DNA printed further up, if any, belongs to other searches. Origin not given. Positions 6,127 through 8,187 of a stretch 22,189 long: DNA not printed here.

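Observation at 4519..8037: Four-gene membrane operon: tiny 2-TM protein, SPFH/band-7 scaffold, 98-aa unknown and an Mrr-nuclease-fold::PAP2-phosphatase fusion. Candidate undescribed membrane-anchored module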

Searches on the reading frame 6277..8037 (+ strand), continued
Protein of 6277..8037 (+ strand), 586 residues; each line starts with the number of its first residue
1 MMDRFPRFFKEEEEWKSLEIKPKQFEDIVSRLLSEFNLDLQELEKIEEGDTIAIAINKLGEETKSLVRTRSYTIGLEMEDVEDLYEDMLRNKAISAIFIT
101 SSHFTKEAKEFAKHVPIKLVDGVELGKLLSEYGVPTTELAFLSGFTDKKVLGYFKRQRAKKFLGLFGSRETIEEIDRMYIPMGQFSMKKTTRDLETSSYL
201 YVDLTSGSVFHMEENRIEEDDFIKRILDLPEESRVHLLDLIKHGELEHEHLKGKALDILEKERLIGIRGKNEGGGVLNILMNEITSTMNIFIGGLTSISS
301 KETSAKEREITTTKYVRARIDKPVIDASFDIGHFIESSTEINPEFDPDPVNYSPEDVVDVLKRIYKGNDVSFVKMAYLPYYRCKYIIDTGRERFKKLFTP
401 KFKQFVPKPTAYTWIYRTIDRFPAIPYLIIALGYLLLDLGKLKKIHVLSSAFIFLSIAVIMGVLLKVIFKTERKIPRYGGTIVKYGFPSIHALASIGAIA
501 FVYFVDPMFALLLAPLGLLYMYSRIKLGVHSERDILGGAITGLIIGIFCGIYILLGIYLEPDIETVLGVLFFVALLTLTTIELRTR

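Call 53: fold_search(model_id=the predicted structure, library=pdb)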
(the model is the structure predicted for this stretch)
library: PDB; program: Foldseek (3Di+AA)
matches with E <= 10: 503; with E <= 0.001: 2
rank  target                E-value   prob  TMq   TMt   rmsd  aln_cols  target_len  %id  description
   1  4f0q_D                3.3e-04  1.00  0.15  0.20   4.4       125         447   14  MspJI Restriction Endonuclease - P21 Form (released 2012-08-08)
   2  4f0p_C                8.8e-04  1.00  0.15  0.19   5.1       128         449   18  MspJI Restriction Endonuclease - P31 Form (released 2012-08-08)
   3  4f0p_A                1.0e-03  1.00  0.14  0.18   5.3       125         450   18  MspJI Restriction Endonuclease - P31 Form (released 2012-08-08)
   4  4f0p_B                1.0e-03  1.00  0.15  0.19  19.8       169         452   13  MspJI Restriction Endonuclease - P31 Form (released 2012-08-08)
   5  9ja1_E                2.0e-03  1.00  0.15  0.36  17.2       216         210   12  The RNA polymerase II elongation complex from Saccharomyces cerevisiae (released 2024-09-04)
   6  5xog_E                2.6e-03  1.00  0.13  0.32  17.2       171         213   12  RNA Polymerase II elongation complex bound with Spt5 KOW5 and Elf1 (released 2017-08-16)
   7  1k83_E                2.7e-03  1.00  0.15  0.36  17.1       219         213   10  Crystal Structure of Yeast RNA Polymerase II Complexed with the Inhibitor Alpha Amanitin (released 2002-02-13)
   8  5gkj_B                3.2e-03  1.00  0.13  0.29   7.9       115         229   15  Structure of EndoMS in apo form (released 2016-11-02)
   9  1y88                  3.4e-03  1.00  0.15  0.42  13.8       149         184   19  Crystal Structure of Protein of Unknown Function AF1548 (released 2004-12-21)
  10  1i50_E                4.2e-03  0.99  0.15  0.36  17.0       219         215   12  RNA POLYMERASE II CRYSTAL FORM II AT 2.8 A RESOLUTION (released 2001-04-23)
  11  8yfq_E                4.7e-03  0.99  0.15  0.36  16.6       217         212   10  Cryo EM structure of Komagataella phaffii RNAPII-Rat1-Rai1 pre-termination complex (released 2024-09-25)
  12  5jki                  5.5e-03  1.00  0.20  0.51   4.5       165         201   16  Crystal structure of the first transmembrane PAP2 type phosphatidylglycerolphosphate phosphatase from Bacillus subtilis (released 2017-02-22)
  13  7f17_B                7.2e-03  1.00  0.19  0.47   7.4       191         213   16  Crystal Structure of acid phosphatase (released 2021-10-27)
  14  4c2m_E                7.6e-03  0.99  0.15  0.36  16.3       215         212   11  Structure of RNA polymerase I at 2.8 A resolution (released 2013-10-23)
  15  5iy6_E                7.6e-03  0.98  0.12  0.31  17.1       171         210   10  Human holo-PIC in the closed state (released 2016-05-18)
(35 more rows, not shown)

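Call 62: search_protein_families(library=pfam, proteins=[L020:2854-3252:+, L020:1868-2791:-, L020:3255-3788:+, L022:7583-7990:+, L022:6593-7501:-, L021:6586-7509:-, L021:6163-6576:-, L019:7995-9173:+, L025:925-1767:+, L019:6251-7939:-], max_evalue=0.01)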
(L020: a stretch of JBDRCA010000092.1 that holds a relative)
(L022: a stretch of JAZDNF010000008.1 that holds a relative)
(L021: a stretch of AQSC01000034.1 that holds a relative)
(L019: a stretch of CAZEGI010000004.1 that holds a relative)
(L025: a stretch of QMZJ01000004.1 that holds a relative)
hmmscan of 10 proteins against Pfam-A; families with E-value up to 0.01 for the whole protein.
L020:2854-3252:+ (132 aa): 21 families
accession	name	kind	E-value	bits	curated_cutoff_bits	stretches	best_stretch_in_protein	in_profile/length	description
PF00515.34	TPR_1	-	1.1e-25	88.7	27.8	3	81-114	1-34/34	Tetratricopeptide repeat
PF07719.23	TPR_2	-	1.2e-22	78.5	27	3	81-113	1-33/34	Tetratricopeptide repeat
PF13414.12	TPR_11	-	1.1e-20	73.5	26.8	3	21-60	2-41/42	TPR repeat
PF13181.12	TPR_8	-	1.2e-17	62.9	25.7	3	81-113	1-33/34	Tetratricopeptide repeat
PF13432.12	TPR_16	-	7.9e-13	49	32.7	1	53-114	3-64/65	Tetratricopeptide repeat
PF13371.12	TPR_9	-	1.6e-12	47.7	35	2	57-117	5-65/73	Tetratricopeptide repeat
PF13424.12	TPR_12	-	7.6e-12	45.7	30.1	2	16-76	6-74/77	Tetratricopeptide repeat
PF13428.12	TPR_14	-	4.7e-11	42.7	23.5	1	82-118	2-38/44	Tetratricopeptide repeat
PF13431.12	TPR_17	-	3.9e-09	36.5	24.4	1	71-101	3-33/34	Tetratricopeptide repeat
PF13174.12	TPR_6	-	3e-08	34.2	26.3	0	48-75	1-28/33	Tetratricopeptide repeat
PF12569.14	NatA_aux_su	-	7.4e-07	28.9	33.3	1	55-111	200-256/515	N-terminal acetyltransferase A, auxiliary subunit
PF13374.12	TPR_10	-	1.5e-05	25.3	27.5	0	16-43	5-32/42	Tetratricopeptide repeat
PF14559.12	TPR_19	-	0.00018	22.2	25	0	60-102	4-46/68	Tetratricopeptide repeat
PF13176.12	TPR_7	-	0.00021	21.6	27.9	0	16-46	2-32/36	Tetratricopeptide repeat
PF25575.1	TPR_BSK1_C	-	0.00027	21.2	42.2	1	23-85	52-115/118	Serine/threonine-protein kinase BSK1-like, TPR repeats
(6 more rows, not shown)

L020:1868-2791:- (307 aa): 3 families
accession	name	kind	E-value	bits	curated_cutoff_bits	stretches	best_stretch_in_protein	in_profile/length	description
PF01634.23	HisG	-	4.9e-35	121.3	25.5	1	48-225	1-156/158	ATP phosphoribosyltransferase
PF08029.16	HisG_C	-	0.00077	20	23.5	1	256-299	24-68/73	HisG, C-terminal domain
PF05949.17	DUF881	-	0.0086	16.4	25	0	265-305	37-66/146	Bacterial protein of unknown function (DUF881)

L020:3255-3788:+ (177 aa): 1 family
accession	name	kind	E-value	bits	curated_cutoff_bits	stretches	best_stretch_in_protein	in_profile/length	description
PF01569.27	PAP2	-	6.3e-09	36.1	27.2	1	45-140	7-121/130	PAP2 superfamily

L022:7583-7990:+ (135 aa): 23 families
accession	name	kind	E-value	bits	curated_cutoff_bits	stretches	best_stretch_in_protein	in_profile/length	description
PF00515.34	TPR_1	-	4.3e-27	93.2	27.8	3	84-117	1-34/34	Tetratricopeptide repeat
PF07719.23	TPR_2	-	6e-27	92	27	3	84-117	1-34/34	Tetratricopeptide repeat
PF13414.12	TPR_11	-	5.2e-21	74.5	26.8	3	24-62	2-40/42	TPR repeat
PF13181.12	TPR_8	-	3e-20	71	25.7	3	85-116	2-33/34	Tetratricopeptide repeat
PF13432.12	TPR_16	-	1.2e-13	51.6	32.7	1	21-76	2-57/65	Tetratricopeptide repeat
PF13424.12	TPR_12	-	1.3e-13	51.4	30.1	1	20-75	7-70/77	Tetratricopeptide repeat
PF13431.12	TPR_17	-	2.1e-13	49.8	24.4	1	38-71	1-34/34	Tetratricopeptide repeat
PF13371.12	TPR_9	-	2.6e-12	47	35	2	26-74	5-53/73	Tetratricopeptide repeat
PF13428.12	TPR_14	-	1.1e-11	44.6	23.5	1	84-121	1-38/44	Tetratricopeptide repeat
PF13174.12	TPR_6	-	5.4e-08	33.4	26.3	0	51-76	1-26/33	Tetratricopeptide repeat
PF13176.12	TPR_7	-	1.1e-06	28.7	27.9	1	19-48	2-31/36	Tetratricopeptide repeat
PF14559.12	TPR_19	-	2.1e-06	28.4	25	1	31-80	6-55/68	Tetratricopeptide repeat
PF12895.13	ANAPC3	-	2.7e-06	28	27.2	1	32-105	5-77/82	Anaphase-promoting complex, cyclosome, subunit 3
PF12569.14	NatA_aux_su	-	2.8e-06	27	33.3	1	19-81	195-257/515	N-terminal acetyltransferase A, auxiliary subunit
PF25575.1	TPR_BSK1_C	-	6.7e-06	26.4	42.2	1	26-88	52-115/118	Serine/threonine-protein kinase BSK1-like, TPR repeats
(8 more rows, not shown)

L022:6593-7501:- (302 aa): 2 families
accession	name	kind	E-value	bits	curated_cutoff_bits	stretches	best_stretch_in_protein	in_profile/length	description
PF01634.23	HisG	-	2.6e-35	122.2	25.5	1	48-220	1-156/158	ATP phosphoribosyltransferase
PF08029.16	HisG_C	-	2e-05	25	23.5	1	226-295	1-69/73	HisG, C-terminal domain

L021:6586-7509:- (307 aa): 2 families
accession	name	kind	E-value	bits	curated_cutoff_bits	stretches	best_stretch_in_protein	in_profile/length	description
PF01634.23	HisG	-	1.5e-34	119.7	25.5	1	48-226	1-157/158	ATP phosphoribosyltransferase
PF08029.16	HisG_C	-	0.0021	18.6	23.5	1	234-299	4-68/73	HisG, C-terminal domain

L021:6163-6576:- (137 aa): 1 family
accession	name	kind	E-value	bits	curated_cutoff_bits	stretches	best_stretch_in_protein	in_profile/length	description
PF05795.16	Plasmodium_Vir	-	0.0045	17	28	1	40-102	307-369/377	Plasmodium vivax Vir protein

L019:7995-9173:+ (392 aa): 2 families
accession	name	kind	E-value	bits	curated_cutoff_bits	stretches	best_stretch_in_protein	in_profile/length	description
PF04471.18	Mrr_cat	-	5.7e-18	65.6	21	1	10-120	3-115/115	Restriction endonuclease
PF22722.2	NA-iREase1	-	4.4e-06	27.1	27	1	17-116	2-104/106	NACHT-associated inactive Restriction Endonuclease 1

L025:925-1767:+ (280 aa): 0 families

L019:6251-7939:- (562 aa): 3 families
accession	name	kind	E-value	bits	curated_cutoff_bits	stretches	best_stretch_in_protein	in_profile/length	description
PF02775.26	TPP_enzyme_C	-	6e-55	185.6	21.9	1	391-538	2-151/151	Thiamine pyrophosphate enzyme, C-terminal TPP binding domain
PF00205.28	TPP_enzyme_M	-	1.1e-51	174.5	30.4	1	196-330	1-136/137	Thiamine pyrophosphate enzyme, central domain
PF02776.23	TPP_enzyme_N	-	3.6e-39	133.6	26.8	1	1-119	1-118/119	Thiamine pyrophosphate enzyme, N-terminal TPP binding domain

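Call 77: find_related_loci(query=A1, collection=viral_contigs, flank=8000)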
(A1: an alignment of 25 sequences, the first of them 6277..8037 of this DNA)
Query A1 (586 aa) in viral_contigs; peptide patterns used: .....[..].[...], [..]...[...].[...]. (x = any residue, [..] = any of these).
30 stretches matched a pattern, but none encodes a relative of the query by tblastn (E <= 1e-3).

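Call 81: find_encoding_contigs(protein=P0008, flank=6000, max_places=2)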
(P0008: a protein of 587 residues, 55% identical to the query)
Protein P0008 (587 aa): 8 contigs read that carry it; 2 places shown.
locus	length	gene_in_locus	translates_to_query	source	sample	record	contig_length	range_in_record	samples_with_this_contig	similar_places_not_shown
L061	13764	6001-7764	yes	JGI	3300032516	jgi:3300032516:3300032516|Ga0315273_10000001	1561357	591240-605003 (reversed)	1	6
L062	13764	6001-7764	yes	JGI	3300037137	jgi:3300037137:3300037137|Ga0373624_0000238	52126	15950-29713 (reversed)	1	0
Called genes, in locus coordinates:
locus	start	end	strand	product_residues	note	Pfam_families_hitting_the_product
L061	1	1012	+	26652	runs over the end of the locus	-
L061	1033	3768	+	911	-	PF00156:Pribosyltran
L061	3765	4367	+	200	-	-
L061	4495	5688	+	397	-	PF01145:Band_7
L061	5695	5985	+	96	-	-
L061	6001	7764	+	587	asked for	PF04471:Mrr_cat, PF01569:PAP2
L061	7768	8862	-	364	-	PF01264:Chorismate_synt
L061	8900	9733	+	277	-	PF05681:Fumerase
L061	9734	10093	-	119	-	PF07892:DUF1667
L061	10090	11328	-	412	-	PF00070:Pyr_redox (faint), PF00890:FAD_binding_2, PF01266:DAO (weak), PF03486:HI0933_like (weak), PF07992:Pyr_redox_2, PF12831:FAD_oxidored, PF13450:NAD_binding_8, PF13738:Pyr_redox_3, +3 more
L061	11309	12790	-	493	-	PF01266:DAO, PF07992:Pyr_redox_2 (faint), PF13450:NAD_binding_8 (weak), PF13738:Pyr_redox_3 (faint), PF04324:Fer2_BFD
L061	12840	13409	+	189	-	PF05683:Fumerase_C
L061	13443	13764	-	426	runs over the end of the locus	PF00275:EPSP_synthase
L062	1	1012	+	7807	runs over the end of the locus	?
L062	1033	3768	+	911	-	PF00156:Pribosyltran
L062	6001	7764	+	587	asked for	PF04471:Mrr_cat, PF01569:PAP2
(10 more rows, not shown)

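Call 85: search_protein_families(library=pfam, proteins=[L006:785-2443:+, L016:7632-9251:+], max_evalue=0.01)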
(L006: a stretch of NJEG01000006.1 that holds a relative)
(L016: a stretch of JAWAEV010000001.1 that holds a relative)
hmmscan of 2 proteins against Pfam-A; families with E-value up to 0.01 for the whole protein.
L006:785-2443:+ (552 aa): 2 families
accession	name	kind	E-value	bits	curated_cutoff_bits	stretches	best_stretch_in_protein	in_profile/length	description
PF13231.12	PMT_2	-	1e-17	65.2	26.1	1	66-220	2-152/160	Dolichyl-phosphate-mannose-protein mannosyltransferase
PF02366.24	PMT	-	6.3e-09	36.2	22.7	1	79-226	76-231/245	Dolichyl-phosphate-mannose-protein mannosyltransferase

L016:7632-9251:+ (539 aa): 1 family
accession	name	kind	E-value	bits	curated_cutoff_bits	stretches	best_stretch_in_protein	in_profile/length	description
PF01569.27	PAP2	-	8.8e-11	42.1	27.2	1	402-496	10-119/130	PAP2 superfamily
